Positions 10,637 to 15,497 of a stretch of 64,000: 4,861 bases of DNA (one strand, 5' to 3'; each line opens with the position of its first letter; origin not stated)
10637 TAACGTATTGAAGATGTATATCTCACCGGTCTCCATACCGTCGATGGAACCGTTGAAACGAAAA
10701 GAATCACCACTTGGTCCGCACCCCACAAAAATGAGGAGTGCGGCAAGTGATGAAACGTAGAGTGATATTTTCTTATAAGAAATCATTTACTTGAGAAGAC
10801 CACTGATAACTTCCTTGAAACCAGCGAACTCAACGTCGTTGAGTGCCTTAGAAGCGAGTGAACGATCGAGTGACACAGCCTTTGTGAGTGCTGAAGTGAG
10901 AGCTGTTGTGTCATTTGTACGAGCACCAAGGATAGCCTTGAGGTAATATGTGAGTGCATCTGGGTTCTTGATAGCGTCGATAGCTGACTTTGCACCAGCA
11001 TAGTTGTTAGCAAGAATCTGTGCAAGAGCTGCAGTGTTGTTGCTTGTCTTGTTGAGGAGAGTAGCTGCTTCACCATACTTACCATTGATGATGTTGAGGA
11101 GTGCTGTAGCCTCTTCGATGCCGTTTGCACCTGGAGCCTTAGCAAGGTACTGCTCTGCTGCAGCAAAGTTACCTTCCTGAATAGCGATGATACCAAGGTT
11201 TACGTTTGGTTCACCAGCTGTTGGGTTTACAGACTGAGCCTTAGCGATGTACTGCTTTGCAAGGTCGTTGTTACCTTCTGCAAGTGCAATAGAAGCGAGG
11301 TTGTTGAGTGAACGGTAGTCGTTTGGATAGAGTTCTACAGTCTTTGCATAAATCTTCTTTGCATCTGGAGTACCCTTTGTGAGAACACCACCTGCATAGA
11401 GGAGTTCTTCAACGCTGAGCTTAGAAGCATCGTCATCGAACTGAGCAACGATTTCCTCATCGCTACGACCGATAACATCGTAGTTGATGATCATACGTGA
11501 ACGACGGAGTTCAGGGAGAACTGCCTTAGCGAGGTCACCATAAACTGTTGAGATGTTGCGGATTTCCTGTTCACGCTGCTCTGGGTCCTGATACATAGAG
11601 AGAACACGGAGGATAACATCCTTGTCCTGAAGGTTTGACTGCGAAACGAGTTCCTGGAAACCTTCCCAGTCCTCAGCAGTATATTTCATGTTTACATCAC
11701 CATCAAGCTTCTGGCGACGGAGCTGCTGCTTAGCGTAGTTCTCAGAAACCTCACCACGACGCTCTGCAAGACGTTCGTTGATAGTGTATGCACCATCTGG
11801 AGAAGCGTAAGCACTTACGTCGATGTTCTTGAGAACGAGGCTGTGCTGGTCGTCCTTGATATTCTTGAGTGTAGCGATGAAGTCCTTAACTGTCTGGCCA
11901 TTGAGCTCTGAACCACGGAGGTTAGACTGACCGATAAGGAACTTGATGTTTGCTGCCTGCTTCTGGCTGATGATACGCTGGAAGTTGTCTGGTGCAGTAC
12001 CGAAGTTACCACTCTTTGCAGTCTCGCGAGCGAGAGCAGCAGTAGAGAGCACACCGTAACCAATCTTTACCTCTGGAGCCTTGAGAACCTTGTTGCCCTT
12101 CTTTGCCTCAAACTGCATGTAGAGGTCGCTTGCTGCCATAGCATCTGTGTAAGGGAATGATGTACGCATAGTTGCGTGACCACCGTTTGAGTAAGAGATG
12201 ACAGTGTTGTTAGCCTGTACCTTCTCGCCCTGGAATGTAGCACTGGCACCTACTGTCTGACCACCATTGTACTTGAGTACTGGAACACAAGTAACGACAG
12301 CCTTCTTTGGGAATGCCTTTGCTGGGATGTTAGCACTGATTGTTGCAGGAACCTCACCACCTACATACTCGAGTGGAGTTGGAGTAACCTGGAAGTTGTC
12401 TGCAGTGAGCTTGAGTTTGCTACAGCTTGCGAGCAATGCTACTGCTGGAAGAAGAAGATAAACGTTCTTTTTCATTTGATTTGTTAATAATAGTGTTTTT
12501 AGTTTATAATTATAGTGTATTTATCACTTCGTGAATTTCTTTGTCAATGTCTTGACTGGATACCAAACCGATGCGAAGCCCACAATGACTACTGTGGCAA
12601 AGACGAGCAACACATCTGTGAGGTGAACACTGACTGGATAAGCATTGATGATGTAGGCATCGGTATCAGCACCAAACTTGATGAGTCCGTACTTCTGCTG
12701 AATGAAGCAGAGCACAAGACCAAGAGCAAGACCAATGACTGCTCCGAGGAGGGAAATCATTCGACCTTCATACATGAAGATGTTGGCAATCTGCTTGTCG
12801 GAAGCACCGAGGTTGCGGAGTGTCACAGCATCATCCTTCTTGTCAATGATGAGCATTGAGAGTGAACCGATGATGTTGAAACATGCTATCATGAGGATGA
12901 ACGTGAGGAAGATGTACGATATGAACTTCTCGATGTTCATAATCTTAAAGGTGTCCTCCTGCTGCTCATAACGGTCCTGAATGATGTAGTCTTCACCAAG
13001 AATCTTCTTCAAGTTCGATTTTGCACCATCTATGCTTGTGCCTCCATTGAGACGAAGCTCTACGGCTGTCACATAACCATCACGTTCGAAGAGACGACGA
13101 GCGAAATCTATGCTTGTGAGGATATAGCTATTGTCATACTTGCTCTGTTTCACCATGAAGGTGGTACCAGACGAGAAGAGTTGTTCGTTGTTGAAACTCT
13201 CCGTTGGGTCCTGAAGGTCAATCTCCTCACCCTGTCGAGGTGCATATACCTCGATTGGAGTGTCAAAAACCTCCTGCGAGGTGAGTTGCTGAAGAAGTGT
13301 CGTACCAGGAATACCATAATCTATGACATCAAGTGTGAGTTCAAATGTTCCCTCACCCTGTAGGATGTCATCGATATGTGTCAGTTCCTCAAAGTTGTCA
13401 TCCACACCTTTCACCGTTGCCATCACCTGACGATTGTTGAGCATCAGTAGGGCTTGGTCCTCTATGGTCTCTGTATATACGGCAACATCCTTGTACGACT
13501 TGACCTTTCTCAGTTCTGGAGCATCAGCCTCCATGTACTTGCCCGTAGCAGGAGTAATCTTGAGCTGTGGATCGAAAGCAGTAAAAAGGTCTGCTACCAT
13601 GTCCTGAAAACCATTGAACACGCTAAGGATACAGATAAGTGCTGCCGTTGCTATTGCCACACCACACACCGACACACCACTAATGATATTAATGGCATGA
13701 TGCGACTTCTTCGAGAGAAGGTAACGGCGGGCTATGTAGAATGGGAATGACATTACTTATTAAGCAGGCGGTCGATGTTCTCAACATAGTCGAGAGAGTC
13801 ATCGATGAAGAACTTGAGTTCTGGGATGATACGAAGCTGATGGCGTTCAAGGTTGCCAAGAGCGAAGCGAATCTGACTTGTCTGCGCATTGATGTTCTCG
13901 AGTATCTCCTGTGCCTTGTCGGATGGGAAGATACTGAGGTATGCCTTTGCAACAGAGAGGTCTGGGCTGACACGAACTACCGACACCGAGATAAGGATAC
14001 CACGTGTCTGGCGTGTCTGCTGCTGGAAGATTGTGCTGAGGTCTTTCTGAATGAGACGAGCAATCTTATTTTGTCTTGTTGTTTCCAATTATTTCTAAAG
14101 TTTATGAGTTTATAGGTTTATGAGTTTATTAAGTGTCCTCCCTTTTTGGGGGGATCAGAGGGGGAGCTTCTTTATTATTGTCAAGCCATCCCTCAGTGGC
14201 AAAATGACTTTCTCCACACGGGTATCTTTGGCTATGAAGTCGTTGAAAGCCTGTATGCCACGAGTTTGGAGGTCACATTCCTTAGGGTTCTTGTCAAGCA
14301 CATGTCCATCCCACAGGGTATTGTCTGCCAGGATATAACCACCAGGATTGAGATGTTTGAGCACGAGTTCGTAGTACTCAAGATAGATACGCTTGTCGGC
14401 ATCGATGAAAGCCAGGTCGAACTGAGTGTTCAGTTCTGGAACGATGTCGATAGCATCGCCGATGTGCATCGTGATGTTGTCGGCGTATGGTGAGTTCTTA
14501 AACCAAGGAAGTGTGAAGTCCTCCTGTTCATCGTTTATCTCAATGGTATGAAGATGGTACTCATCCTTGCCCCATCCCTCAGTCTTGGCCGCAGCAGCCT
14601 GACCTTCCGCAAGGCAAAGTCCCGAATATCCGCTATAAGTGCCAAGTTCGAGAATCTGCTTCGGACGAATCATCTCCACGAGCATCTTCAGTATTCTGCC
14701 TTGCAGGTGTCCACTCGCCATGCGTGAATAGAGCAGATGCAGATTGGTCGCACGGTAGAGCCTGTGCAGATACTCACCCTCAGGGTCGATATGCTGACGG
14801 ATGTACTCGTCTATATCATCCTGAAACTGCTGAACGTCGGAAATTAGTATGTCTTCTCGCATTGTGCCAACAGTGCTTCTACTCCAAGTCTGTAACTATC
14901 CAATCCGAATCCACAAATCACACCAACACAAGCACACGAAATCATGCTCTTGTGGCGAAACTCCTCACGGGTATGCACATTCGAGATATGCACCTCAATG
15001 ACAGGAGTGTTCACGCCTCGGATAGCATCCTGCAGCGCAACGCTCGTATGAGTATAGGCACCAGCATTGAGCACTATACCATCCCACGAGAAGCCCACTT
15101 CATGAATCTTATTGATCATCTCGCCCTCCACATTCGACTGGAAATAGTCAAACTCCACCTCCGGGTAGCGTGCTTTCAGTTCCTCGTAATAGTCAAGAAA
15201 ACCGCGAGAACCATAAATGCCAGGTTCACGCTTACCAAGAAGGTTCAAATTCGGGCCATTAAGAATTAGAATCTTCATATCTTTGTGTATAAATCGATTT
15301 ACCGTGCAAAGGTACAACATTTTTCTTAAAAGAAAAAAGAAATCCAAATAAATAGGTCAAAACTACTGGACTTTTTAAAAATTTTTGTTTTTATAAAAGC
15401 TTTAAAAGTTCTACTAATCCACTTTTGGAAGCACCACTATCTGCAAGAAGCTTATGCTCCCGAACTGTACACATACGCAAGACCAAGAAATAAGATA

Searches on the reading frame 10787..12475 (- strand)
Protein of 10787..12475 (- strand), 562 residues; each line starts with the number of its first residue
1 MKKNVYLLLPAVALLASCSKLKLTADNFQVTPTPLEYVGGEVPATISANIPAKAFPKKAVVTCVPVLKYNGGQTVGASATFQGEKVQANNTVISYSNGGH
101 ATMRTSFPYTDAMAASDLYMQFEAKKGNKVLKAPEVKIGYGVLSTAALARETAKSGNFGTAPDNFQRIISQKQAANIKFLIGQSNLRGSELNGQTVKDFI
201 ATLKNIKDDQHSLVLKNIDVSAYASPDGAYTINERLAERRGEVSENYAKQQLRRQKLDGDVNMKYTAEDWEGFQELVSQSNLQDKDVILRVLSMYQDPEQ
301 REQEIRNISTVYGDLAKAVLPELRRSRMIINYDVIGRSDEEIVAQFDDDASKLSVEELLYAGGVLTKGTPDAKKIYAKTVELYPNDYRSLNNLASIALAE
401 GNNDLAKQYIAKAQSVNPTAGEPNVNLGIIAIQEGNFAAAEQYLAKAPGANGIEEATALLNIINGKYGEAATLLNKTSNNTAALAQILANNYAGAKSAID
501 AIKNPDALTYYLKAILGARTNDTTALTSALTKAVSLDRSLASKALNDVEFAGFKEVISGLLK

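Call 15: search_protein_families(library=pfam, proteins=[window:10787-12475:-], max_evalue=0.001)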
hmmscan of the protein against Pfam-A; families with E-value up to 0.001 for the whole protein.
window:10787-12475:- (562 aa): 5 families
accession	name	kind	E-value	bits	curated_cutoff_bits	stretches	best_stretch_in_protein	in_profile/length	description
PF13181.12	TPR_8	-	3.3e-08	33.5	25.7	0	387-418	1-32/34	Tetratricopeptide repeat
PF14559.12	TPR_19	-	5.7e-06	27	25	1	397-451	1-55/68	Tetratricopeptide repeat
PF07719.23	TPR_2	-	4.6e-05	23.7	27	0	389-419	3-33/34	Tetratricopeptide repeat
PF13432.12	TPR_16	-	0.00016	22.5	32.7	0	393-449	3-59/65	Tetratricopeptide repeat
PF13431.12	TPR_17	-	0.00017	22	24.4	0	376-408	2-34/34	Tetratricopeptide repeat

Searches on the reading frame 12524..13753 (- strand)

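Call 15: search_protein_families(library=pfam, proteins=[window:12524-13753:-], max_evalue=0.001)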
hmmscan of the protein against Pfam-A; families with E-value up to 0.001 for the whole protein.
window:12524-13753:- (409 aa): 2 families
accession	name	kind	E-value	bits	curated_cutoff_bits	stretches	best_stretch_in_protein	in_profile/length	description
PF02687.27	FtsX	-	9.4e-14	51.9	25.5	1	281-405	2-117/120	FtsX-like permease C-terminal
PF12704.14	MacB_PCD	-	3.4e-09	37.7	27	1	25-250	1-206/207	MacB-like periplasmic core domain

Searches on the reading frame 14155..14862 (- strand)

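Call 15: search_protein_families(library=pfam, proteins=[window:14155-14862:-], max_evalue=0.001)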
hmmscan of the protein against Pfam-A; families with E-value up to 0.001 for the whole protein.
window:14155-14862:- (235 aa): 2 families
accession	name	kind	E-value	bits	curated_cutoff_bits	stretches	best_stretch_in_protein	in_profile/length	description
PF01596.23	Methyltransf_3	-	9.9e-43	146.3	22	1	28-232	7-203/204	O-methyltransferase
PF13578.12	Methyltransf_24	-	1.9e-15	58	26.3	1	71-181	1-104/105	Methyltransferase domain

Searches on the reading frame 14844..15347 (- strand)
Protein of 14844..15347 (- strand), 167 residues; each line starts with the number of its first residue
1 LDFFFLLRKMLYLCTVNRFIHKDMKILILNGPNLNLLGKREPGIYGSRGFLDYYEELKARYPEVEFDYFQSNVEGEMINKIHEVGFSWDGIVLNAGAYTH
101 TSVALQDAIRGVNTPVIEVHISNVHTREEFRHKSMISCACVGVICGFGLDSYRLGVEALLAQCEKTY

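Call 92: search_protein_families(library=pfam, proteins=[window:14844-15347:-], max_evalue=0.001)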
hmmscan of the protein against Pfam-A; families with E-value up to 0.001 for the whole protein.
window:14844-15347:- (167 aa): 1 family
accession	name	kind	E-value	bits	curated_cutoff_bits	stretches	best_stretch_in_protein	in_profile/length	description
PF01220.24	DHquinase_II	-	4.4e-57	192.1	23.3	1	25-159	1-137/138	Dehydroquinase class II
